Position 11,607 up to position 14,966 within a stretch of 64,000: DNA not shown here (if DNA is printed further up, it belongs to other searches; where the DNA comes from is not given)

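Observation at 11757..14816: Single 1019-aa polypeptide fusing an ExeA/MshM-type AAA ATPase to PilM- and PilN-like assembly modules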

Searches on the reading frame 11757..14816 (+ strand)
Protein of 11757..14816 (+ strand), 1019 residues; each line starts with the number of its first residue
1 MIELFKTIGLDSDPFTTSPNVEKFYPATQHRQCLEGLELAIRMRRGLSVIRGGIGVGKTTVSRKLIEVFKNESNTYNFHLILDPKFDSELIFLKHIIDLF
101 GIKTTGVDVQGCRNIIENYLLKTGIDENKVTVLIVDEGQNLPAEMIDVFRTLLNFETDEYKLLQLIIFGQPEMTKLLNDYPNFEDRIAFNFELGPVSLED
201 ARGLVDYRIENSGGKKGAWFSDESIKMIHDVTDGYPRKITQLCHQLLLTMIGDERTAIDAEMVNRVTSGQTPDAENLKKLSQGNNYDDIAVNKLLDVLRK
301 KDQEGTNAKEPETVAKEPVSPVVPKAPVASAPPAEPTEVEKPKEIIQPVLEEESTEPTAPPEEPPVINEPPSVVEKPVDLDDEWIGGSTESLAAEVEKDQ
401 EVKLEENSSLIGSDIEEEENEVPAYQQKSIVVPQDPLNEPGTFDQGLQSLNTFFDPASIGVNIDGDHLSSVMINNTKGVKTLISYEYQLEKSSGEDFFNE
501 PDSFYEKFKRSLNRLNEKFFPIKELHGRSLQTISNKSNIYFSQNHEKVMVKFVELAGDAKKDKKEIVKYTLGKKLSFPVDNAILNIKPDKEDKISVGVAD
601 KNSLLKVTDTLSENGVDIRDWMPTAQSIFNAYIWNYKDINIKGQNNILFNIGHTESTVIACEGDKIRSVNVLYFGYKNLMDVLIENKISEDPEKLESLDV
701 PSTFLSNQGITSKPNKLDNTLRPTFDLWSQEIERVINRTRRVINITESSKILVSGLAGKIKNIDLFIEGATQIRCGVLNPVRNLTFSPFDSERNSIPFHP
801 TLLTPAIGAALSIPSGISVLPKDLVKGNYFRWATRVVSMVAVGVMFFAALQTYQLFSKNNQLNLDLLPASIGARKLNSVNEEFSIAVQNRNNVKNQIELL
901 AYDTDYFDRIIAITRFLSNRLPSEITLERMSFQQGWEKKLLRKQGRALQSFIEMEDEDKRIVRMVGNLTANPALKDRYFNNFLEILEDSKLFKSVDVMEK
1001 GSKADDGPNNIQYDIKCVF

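Call 3: search_protein_families(library=pfam, proteins=[window:11757-14816:+], max_evalue=1)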
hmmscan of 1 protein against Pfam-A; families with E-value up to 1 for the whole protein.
window:11757-14816:+ (1019 aa): 7 families
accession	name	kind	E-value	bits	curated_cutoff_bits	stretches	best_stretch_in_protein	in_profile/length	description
PF13401.12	AAA_22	-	8e-17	62.2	27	1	43-177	3-130/130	AAA domain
PF01637.24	ATPase_2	-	0.015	15.6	33.2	1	42-241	17-224/225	ATPase domain predominantly from Archaea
PF13245.12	AAA_19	-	0.017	15.7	25.1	1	43-75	9-41/134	AAA domain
PF05134.19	T2SSL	-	0.027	14.3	25.5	1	545-625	55-135/231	Type II secretion system (T2SS), protein L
PF13173.12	AAA_14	-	0.11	13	27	1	47-142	4-75/129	AAA domain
PF09848.15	SLFN-g3_helicase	-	0.18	11.5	24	0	49-141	5-91/354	Schlafen group 3, DNA/RNA helicase domain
PF02367.23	TsaE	-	0.23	11.8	26.6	1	47-77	23-57/128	Threonylcarbamoyl adenosine biosynthesis protein TsaE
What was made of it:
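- On ExeA/GspA/MshM-type AAA ATPase (Pfam AAA_22; COG3267): AAA_22 at 62.2 bits against a cut-off of 27 (call 3).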

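Call 4: search_protein_families(library=ncbifam, proteins=[window:11757-14816:+], max_evalue=1)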
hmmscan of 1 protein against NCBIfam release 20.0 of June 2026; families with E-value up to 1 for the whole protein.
window:11757-14816:+ (1019 aa): 7 families
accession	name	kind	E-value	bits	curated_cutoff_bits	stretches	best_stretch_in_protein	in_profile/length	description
TIGR03015.1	pepcterm_ATPase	hypoth_equivalog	1.5e-47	162.3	324.5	1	9-267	7-263/269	XrtA/PEP-CTERM system-associated ATPase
NF045709.1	Amuc_1101_fam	equivalog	1.6e-09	37.2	650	1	521-895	57-435/608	Amuc_1101 family PilM-like pilus complex protein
TIGR01175.1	pilM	subfamily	0.0019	17.3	133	1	645-787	189-322/348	type IV pilus assembly protein PilM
TIGR01448.2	helicase_RecD2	equivalog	0.0081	14.3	500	1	43-74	329-360/713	SF1B family DNA helicase RecD2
TIGR01447.1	recD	equivalog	0.02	13.5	310.15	1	18-74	137-192/597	exodeoxyribonuclease V subunit alpha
NF041000.1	ATPase_ComGA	equivalog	0.09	11.8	300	1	34-74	117-157/267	competence type IV pilus ATPase ComGA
TIGR02788.1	VirB11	equivalog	0.14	11.2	249.95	1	22-71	122-170/308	P-type DNA transfer ATPase VirB11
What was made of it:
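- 11757..12581 (+): MshM/ExeA/GspA-type AAA ATPase domain (aa 1-275). Walker A G52-T60, Walker B D136-E137, FGQPEM aa 168-173, GYPRKI aa 234-239. AAA_22 E 8e-17 and TIGR03015 E 1.5e-47 (calls 3, 4).
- On XrtA/PEP-CTERM system ATPase (TIGR03015): 162.3 bits (call 4).
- On PilM (type IV pilus alignment protein): The window protein has no PF11104 hit at E<=1 (call 3) and scores 17.3 bits on TIGR01175 (call 4).
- Closest known: PilM-PilN single-chain proteins. Same: NF045709 Amuc_1101 family E 1.6e-9 (call 4).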

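Call 9: find_homologous_proteins(query=window:11757-14813:+, max_evalue=0.001)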
Query window:11757-14813:+ (1019 aa): 173 proteins with E <= 0.001 among 8000 candidates; the best 120 are listed.
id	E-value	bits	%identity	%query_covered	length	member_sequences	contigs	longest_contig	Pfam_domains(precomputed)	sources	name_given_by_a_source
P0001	0.0e+0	2251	98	100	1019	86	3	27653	PF13401.13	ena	-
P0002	0.0e+0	2105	92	100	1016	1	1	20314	PF13401.13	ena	-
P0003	0.0e+0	1913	84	100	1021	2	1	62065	PF13401.13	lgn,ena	-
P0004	0.0e+0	1910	84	100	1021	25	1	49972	PF13401.13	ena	-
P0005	0.0e+0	1879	82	100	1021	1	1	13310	PF13401.13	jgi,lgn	jgi:type II secretory pathway predicted ATPase ExeA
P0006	0.0e+0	1797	79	100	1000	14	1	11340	PF13401.13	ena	-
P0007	0.0e+0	1793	78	100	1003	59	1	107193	PF13401.13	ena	-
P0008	0.0e+0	1395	59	100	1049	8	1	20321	PF13401.13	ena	-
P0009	0.0e+0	1391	61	100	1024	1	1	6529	PF13401.13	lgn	-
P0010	0.0e+0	1384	59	100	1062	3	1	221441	PF13401.13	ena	-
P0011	0.0e+0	1375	60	100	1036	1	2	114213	PF13401.13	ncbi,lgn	ncbi:MAG: AAA family ATPase [Candidatus Neomarinimicrobiota bacterium]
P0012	0.0e+0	1373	61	100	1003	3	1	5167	PF13401.13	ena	-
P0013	0.0e+0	1365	60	100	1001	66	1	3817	PF13401.13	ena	-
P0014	0.0e+0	1334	59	100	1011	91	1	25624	PF13401.13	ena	-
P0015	0.0e+0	1327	59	100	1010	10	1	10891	PF13401.13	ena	-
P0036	7.3e-262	890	43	100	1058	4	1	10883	PF13401.13,PF11104.15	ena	-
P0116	8.0e-187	642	35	100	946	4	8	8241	PF13401.13,PF01637.25,PF11104.15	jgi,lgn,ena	-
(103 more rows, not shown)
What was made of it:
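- On ExeA/GspA/MshM-type AAA ATPase (Pfam AAA_22; COG3267): A JGI source names homologue P0005 'type II secretory pathway predicted ATPase ExeA' (call 9).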

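Call 15: search_solved_structures(query=window:11757-14813:+, max_evalue=1)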
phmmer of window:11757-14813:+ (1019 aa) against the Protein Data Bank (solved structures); distinct sequences matched with E-value up to 1: 3.
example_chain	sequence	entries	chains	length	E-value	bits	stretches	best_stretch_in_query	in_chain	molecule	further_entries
7rzy_1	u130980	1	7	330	0.0025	19.3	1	15-274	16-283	Tn6677 Vibrio cholerae transposon TnsC (VchTnsC)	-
7ufi_1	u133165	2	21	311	0.0075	17.7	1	130-274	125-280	VchTnsC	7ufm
7tod_A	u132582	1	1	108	0.58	11.4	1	221-305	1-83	Subversion of eukaryotic traffic protein A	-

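Call 44: find_related_loci(query=A2, collection=genome_contigs, flank=10000)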
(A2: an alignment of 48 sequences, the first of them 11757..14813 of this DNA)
Query A2 (1019 aa) in genome_contigs; peptide patterns used: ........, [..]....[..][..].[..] (x = any residue, [..] = any of these).
102 stretches matched a pattern; 58 encode a relative of the query (tblastn E <= 1e-3); 58 distinct loci.
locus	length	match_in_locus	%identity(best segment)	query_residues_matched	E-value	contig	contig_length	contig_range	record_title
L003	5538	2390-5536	81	1-1014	0e+0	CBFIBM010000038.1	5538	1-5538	MAG: uncultured bacterium isolate Co_bin_502_strict genome assembly, contig: Co_bin_502_strict_c43, whole genome shotgun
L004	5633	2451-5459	78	1-1019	0e+0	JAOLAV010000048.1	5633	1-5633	Candidatus Neomarinimicrobiota bacterium isolate AH-657-N17 AH-657-N17_NODE_48, whole genome shotgun sequence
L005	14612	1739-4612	45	2-1018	0e+0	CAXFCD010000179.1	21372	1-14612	MAG TPA_asm: uncultured bacterium isolate ERR599111_maxbin2_57 genome assembly, contig: ERZ841489.658940, whole genome s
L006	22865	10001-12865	44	2-1018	0e+0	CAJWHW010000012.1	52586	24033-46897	MAG TPA_asm: uncultured Candidatus Marinimicrobia bacterium isolate ERR599097_bin.57_MetaBAT_v2.12.1_MAG genome assembly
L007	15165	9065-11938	44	2-1019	0e+0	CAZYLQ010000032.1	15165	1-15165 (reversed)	MAG TPA_asm: uncultured bacterium isolate SRP092902_co1_314 genome assembly, contig: NODE_6104_length_15165_cov_21.27816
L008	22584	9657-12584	42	2-1019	0e+0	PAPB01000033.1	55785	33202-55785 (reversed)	MAG: Candidatus Neomarinimicrobiota bacterium isolate SP173 MHASMcontig_1592703, whole genome shotgun sequence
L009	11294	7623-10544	40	2-1018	0e+0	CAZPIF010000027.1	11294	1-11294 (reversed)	MAG TPA_asm: uncultured bacterium isolate binchicken_co222_321 genome assembly, contig: NODE_5354_length_11294_cov_4.755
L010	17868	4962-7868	42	2-1018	0e+0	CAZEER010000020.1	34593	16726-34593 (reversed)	MAG TPA_asm: uncultured bacterium isolate SRP077602_co3_785 genome assembly, contig: NODE_1271_length_34593_cov_9.019544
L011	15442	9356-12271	41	2-1018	0e+0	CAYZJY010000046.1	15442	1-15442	MAG TPA_asm: uncultured bacterium isolate SRP077602_co4_634 genome assembly, contig: NODE_6753_length_15442_cov_8.028726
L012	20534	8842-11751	42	2-1017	0e+0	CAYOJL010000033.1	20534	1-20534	MAG TPA_asm: uncultured bacterium isolate SRP092796_co3_567 genome assembly, contig: NODE_4403_length_20534_cov_7.052786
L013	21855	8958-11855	40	2-1018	0e+0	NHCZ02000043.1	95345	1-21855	MAG: bacterium TMED46 isolate TMED46 105208, whole genome shotgun sequence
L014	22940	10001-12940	39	2-1019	0e+0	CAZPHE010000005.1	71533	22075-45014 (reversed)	MAG TPA_asm: uncultured bacterium isolate SRP077602_co3_673 genome assembly, contig: NODE_245_length_71533_cov_6.560116,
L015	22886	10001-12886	39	1-1019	0e+0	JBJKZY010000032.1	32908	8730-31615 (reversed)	MAG: Candidatus Neomarinimicrobiota bacterium isolate LRMED-178 Marinisomatales-LRMED-178-C4012, whole genome shotgun se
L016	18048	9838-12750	40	2-1018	0e+0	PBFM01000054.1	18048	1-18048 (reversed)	MAG: Candidatus Neomarinimicrobiota bacterium isolate SP3097 MHASMcontig_1645037, whole genome shotgun sequence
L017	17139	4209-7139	35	1-1018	0e+0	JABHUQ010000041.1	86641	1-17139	MAG: Candidatus Neomarinimicrobiota bacterium isolate SI039_bin89 k141_539694, whole genome shotgun sequence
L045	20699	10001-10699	33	7-242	5e-28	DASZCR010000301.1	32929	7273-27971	MAG TPA_asm: Pyrinomonadaceae bacterium isolate SMAG_U6447 k141_322603, whole genome shotgun sequence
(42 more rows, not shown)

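Call 45: search_protein_families(library=pfam, alignment_id=A2, max_evalue=0.01)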
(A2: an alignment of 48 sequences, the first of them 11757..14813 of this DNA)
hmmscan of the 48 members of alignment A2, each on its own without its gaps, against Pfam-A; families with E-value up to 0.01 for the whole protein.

A. member 1, window:11757-14813:+ (1019 aa): 1 family
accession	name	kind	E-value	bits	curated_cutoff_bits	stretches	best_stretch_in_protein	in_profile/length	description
PF13401.12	AAA_22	-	8e-17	62.2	27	1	43-177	3-130/130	AAA domain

B. families by the number of members that match (of 48 scanned): 10 families
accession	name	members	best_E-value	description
PF13401.12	AAA_22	48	3.8e-20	AAA domain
PF01637.24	ATPase_2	36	1e-06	ATPase domain predominantly from Archaea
PF11104.14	PilM_2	23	1e-07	Type IV pilus assembly protein PilM;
PF13173.12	AAA_14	15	0.0002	AAA domain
PF13191.12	AAA_16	10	0.0018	AAA ATPase domain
PF05137.18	PilN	8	0.00019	Fimbrial assembly protein (PilN)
PF13238.12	AAA_18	5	0.0004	AAA domain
PF02095.21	Extensin_1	1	0.00041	Extensin-like protein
PF16064.11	DUF4806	1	0.0031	Domain of unknown function (DUF4806)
PF13245.12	AAA_19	1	0.0095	AAA domain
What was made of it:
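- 13089..14216 (+): PilM-like actin/FtsA-fold cytoplasmic domain (aa 445-820). PilM_2 is hit by 23 of 48 family members (call 45).
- On PilM (type IV pilus alignment protein): At family level, 23 of 48 members hit PF11104 at E<0.01 (call 45).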

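Call 48: search_protein_families(library=pfam, proteins=[L045:10010-10810:+, L045:10803-12035:+, L045:12042-12455:+, L045:12452-12802:+, L045:12473-14683:-, L045:7775-9475:-, L045:7075-7788:-, L045:6285-6965:-, L045:5551-6288:-, L045:4762-5442:-], max_evalue=0.001)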
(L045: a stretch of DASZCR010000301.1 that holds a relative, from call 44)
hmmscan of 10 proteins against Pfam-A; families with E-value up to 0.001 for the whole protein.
L045:10010-10810:+ (266 aa): 7 families
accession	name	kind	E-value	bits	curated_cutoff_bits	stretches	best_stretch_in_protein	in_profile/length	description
PF13401.12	AAA_22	-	1.3e-22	81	27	1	34-165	3-130/130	AAA domain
PF01637.24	ATPase_2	-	1.8e-07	31.7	33.2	1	43-230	27-225/225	ATPase domain predominantly from Archaea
PF13191.12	AAA_16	-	2.7e-06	28.4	32.6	1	33-146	21-161/167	AAA ATPase domain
PF00004.35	AAA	-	1.5e-05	25.8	21.2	1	41-155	3-106/131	ATPase family associated with various cellular activities (AAA)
PF09848.15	SLFN-g3_helicase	-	0.00039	20.2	24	1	43-132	8-94/354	Schlafen group 3, DNA/RNA helicase domain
PF05621.17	TniB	-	0.00048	20.1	22.4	1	39-132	38-135/189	Bacterial TniB protein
PF13173.12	AAA_14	-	0.00059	20.3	27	0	40-169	6-111/129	AAA domain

L045:10803-12035:+ (410 aa): 0 families

L045:12042-12455:+ (137 aa): 2 families
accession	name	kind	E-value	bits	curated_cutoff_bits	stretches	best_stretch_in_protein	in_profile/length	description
PF13442.11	Cytochrome_CBB3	-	4.8e-16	59.3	27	1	47-125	3-68/68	Cytochrome C oxidase, cbb3-type, subunit III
PF00034.26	Cytochrom_C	-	9.5e-08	33.7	21.3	1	49-126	3-87/90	Cytochrome c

L045:12452-12802:+ (116 aa): 0 families

L045:12473-14683:- (736 aa): 7 families
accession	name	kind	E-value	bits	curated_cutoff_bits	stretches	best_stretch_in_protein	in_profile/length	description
PF00005.33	ABC_tran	-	2.1e-32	113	25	1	57-194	1-136/137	ABC transporter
PF04820.20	Trp_halogenase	-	2e-25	90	21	2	412-675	150-389/458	Tryptophan halogenase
PF01494.25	FAD_binding_3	-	6.1e-19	68.9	22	1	319-636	1-318/349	FAD binding domain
PF01266.30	DAO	-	2.7e-06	27.6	27.9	0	321-355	1-35/353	FAD dependent oxidoreductase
PF05834.18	Lycopene_cycl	-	8.9e-06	25.5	23.4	1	321-487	1-150/380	Lycopene cyclase protein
PF13304.12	AAA_21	-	1.6e-05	25.6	27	0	69-93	1-25/304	AAA domain, putative AbiEii toxin, Type IV TA system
PF13450.12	NAD_binding_8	-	2.2e-05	25.1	21.9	1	324-356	1-33/68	NAD(P)-binding Rossmann-like domain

L045:7775-9475:- (566 aa): 3 families
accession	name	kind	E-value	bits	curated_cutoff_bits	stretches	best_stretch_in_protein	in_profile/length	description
PF02518.31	HATPase_c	-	2.4e-29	102.4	26.4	1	448-558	2-110/111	Histidine kinase-, DNA gyrase B-, and HSP90-like ATPase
PF00512.31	HisKA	-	8.1e-19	67.9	26.9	1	334-401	1-66/66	His Kinase A (phospho-acceptor) domain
PF14501.12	HATPase_c_5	-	0.00031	21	22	0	453-544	7-91/102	GHKL domain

L045:7075-7788:- (237 aa): 4 families
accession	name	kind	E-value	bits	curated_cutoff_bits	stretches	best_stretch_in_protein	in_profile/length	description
PF00072.30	Response_reg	-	2.3e-32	111.9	30.2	1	15-125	1-111/111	Response regulator receiver domain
PF00486.34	Trans_reg_C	-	6.6e-30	103.5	26.2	1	159-235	1-77/77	Transcriptional regulatory protein, C terminal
PF21695.3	GlnR_1st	-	1.3e-05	25.5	27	1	50-125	35-108/111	Transcription regulator GlnR, N-terminal domain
PF23198.2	PDE8A_N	-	0.0001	22.7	29.6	1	11-94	9-95/147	PDE8A-like, N-terminal domain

L045:6285-6965:- (226 aa): 0 families

L045:5551-6288:- (245 aa): 1 family
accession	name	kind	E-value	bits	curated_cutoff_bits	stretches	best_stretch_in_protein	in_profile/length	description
PF14329.11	DUF4386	-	2.2e-42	145.8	27.6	1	11-231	2-210/210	Domain of unknown function (DUF4386)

L045:4762-5442:- (226 aa): 0 families
